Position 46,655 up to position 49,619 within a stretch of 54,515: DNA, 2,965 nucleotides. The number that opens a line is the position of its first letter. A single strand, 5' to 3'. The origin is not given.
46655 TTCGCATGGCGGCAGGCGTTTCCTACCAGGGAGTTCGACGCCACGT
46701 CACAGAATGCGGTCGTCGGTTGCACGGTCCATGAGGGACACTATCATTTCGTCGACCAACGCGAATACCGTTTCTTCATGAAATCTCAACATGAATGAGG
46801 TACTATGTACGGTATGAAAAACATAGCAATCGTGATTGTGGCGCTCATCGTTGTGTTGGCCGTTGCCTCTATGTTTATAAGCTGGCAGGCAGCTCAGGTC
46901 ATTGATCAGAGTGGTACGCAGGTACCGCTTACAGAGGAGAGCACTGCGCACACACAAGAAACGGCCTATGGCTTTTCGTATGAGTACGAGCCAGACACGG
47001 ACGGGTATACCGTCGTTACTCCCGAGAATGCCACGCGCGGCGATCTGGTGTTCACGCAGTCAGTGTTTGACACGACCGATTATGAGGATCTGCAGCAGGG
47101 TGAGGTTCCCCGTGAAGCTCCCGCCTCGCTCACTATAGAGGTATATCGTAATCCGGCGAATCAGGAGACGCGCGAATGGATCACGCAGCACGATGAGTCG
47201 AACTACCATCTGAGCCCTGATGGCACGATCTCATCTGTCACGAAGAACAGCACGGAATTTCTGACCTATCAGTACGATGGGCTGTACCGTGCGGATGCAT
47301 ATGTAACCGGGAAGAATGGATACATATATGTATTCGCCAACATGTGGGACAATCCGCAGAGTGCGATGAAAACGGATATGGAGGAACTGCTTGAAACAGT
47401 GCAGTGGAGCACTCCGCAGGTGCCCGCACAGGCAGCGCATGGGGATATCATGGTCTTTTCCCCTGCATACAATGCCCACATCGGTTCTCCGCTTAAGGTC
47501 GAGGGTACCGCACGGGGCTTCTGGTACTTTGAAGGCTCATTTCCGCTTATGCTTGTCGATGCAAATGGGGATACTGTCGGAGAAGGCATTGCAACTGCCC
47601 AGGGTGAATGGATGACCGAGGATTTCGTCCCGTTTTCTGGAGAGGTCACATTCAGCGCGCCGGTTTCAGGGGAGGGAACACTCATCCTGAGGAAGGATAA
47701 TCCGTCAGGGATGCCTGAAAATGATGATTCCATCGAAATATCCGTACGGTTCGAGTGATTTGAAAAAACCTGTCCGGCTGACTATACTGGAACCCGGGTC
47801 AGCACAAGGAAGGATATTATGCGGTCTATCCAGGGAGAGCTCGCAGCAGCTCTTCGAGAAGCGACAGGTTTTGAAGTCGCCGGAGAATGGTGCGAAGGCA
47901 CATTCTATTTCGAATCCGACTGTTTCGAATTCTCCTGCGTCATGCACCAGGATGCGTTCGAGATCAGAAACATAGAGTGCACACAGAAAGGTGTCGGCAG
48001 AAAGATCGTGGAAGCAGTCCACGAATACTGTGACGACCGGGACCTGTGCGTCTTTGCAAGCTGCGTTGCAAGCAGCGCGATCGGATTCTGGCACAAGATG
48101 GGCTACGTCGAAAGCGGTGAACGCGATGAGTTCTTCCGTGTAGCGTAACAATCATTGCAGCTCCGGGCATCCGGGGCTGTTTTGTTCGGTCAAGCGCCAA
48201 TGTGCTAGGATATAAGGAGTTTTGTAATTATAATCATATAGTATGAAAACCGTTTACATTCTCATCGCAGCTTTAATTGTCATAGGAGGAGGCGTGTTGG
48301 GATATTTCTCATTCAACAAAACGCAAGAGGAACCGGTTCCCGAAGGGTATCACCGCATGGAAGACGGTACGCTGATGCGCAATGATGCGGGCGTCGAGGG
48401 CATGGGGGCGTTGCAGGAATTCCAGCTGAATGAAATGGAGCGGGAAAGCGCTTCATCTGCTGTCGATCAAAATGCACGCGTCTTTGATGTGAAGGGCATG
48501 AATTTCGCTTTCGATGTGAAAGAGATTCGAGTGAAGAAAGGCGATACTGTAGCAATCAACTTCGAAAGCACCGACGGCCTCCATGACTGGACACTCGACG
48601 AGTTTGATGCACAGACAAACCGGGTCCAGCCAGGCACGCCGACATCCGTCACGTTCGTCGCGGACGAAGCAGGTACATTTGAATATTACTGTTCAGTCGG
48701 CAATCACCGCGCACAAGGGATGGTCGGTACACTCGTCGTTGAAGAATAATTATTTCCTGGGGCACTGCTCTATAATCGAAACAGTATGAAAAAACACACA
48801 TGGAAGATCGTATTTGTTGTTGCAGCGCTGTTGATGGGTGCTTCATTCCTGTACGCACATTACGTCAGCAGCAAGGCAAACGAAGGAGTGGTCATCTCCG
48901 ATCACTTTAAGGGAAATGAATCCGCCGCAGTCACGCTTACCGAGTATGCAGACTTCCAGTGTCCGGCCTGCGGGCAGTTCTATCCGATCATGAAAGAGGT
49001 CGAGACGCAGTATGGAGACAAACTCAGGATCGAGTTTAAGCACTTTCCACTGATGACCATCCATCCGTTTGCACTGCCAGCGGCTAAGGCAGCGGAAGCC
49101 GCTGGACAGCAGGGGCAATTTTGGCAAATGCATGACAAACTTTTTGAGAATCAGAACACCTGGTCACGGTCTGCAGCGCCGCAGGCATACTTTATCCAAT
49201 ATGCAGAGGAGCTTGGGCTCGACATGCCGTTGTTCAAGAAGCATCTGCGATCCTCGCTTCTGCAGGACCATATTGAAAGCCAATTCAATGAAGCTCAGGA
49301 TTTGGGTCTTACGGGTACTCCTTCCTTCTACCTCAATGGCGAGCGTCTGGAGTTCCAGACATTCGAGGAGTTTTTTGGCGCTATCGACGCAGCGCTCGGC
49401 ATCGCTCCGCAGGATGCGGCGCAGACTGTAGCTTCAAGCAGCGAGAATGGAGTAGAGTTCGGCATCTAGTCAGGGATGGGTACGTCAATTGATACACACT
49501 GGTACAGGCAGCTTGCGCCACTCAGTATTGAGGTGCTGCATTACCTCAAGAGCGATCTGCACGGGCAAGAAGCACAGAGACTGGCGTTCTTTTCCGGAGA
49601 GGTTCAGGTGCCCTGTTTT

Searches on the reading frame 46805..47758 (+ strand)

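Call 11: search_protein_families(library=pfam, proteins=[window:46805-47758:+], max_evalue=0.01)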
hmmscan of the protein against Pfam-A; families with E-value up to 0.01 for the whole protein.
window:46805-47758:+ (317 aa): 2 families
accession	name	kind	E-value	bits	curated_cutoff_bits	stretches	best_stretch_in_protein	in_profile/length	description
PF10648.15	Gmad2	-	1.2e-15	58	25.7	1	215-302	2-84/86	Immunoglobulin-like domain of bacterial spore germination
PF02456.21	Adeno_IVa2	-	0.0022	17.3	21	1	120-195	133-209/370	Adenovirus IVa2 protein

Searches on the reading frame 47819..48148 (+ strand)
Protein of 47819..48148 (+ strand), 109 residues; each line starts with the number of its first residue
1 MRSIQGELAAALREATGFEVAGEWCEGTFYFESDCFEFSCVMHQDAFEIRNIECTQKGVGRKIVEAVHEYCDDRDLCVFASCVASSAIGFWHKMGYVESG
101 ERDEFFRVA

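Call 11: search_protein_families(library=pfam, proteins=[window:47819-48148:+], max_evalue=0.01)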
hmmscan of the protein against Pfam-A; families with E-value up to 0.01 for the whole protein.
window:47819-48148:+ (109 aa): 2 families
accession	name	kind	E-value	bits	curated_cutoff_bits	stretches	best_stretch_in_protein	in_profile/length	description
PF13673.13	Acetyltransf_10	-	0.00034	21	23.6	1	53-104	62-115/128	Acetyltransferase (GNAT) domain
PF13508.13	Acetyltransf_7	-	0.00089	20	27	1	54-98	40-84/84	Acetyltransferase (GNAT) domain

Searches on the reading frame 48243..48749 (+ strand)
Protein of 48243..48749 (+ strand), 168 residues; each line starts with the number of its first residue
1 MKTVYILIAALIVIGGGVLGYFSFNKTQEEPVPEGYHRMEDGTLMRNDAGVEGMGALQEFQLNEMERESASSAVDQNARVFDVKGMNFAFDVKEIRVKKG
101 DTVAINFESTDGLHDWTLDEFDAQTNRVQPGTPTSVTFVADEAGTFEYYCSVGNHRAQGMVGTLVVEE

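Call 11: search_protein_families(library=pfam, proteins=[window:48243-48749:+], max_evalue=0.01)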
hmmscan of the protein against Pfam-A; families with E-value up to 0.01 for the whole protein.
window:48243-48749:+ (168 aa): 4 families
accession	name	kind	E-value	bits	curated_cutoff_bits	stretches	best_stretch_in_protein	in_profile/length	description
PF00127.26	Copper-bind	-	2.1e-09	38.1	21.2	1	82-167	6-99/99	Copper binding proteins, plastocyanin/azurin family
PF13473.12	Cupredoxin_1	-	9.9e-08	32.4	27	1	70-161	12-102/104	Cupredoxin-like domain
PF07731.20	Cu-oxidase_2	-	3.3e-06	27.4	20.4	1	124-167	91-134/137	Multicopper oxidase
PF07732.21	Cu-oxidase_3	-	9.5e-06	26.1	21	1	111-167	54-115/119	Multicopper oxidase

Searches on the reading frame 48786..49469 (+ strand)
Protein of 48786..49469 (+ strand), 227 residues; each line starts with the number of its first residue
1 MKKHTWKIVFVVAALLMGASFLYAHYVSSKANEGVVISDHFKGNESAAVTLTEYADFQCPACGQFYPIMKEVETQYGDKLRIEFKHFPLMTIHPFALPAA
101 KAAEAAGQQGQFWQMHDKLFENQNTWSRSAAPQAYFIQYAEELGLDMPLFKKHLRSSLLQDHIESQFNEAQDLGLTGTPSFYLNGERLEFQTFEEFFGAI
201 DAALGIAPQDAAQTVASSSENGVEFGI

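Call 11: search_protein_families(library=pfam, proteins=[window:48786-49469:+], max_evalue=0.01)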
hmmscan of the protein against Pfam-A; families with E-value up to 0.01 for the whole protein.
window:48786-49469:+ (227 aa): 3 families
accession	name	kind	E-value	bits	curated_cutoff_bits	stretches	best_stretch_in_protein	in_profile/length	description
PF13462.12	Thioredoxin_4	-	2.2e-28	99.9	23.2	1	39-202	5-165/165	Thioredoxin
PF01323.26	DSBA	-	2.6e-18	66.9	25.6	1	50-199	1-180/191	DSBA-like thioredoxin domain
PF13743.12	Thioredoxin_5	-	4.3e-05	23.8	27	0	100-182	81-162/186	Thioredoxin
